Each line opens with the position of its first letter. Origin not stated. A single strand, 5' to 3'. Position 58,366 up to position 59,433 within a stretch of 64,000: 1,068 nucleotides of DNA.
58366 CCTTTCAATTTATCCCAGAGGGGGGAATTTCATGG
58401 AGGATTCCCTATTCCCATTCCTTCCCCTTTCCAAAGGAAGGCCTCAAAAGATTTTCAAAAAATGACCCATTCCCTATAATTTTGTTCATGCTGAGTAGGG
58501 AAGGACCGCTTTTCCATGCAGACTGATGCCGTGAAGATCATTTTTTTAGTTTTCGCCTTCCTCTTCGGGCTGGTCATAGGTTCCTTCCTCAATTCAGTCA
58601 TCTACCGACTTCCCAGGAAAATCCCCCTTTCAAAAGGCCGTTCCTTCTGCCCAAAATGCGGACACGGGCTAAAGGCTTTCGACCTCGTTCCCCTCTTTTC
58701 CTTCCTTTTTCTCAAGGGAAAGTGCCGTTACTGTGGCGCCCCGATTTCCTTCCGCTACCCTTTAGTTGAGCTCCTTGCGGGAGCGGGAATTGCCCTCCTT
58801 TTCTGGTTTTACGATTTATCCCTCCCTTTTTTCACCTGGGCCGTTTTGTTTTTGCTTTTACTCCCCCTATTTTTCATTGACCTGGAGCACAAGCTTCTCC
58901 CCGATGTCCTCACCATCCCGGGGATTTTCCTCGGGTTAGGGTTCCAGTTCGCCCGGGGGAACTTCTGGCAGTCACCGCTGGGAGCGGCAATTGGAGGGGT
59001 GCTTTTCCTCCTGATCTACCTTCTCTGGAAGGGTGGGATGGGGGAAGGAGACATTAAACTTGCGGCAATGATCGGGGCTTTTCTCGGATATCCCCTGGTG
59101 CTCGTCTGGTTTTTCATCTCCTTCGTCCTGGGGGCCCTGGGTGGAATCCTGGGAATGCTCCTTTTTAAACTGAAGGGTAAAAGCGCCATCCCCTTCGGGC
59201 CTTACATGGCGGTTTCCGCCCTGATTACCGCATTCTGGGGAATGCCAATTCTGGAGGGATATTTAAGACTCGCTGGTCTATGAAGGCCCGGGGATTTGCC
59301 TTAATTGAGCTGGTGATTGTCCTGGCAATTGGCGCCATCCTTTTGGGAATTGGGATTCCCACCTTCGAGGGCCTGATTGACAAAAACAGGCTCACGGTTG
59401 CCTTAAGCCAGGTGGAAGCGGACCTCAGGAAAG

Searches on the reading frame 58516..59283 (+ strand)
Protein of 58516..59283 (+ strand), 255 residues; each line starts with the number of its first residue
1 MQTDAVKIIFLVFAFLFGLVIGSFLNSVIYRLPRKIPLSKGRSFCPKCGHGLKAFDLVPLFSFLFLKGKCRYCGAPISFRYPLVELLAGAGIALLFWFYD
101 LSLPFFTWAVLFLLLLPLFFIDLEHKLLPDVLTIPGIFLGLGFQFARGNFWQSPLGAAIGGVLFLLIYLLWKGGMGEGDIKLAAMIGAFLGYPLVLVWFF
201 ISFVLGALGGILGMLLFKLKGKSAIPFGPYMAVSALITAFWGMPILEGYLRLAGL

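Call 63: search_protein_families(library=pfam, proteins=[window:58516-59283:+], max_evalue=0.000001)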
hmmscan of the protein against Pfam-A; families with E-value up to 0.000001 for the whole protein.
window:58516-59283:+ (255 aa): 2 families
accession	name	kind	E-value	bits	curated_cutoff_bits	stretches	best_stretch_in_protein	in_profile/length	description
PF06750.18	A24_N_bact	-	5.5e-33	113.3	23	1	16-98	1-83/84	Bacterial Peptidase A24 N-terminal domain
PF01478.23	Peptidase_A24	-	1.4e-19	70.9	26.5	1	110-210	2-103/104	Type IV leader peptidase family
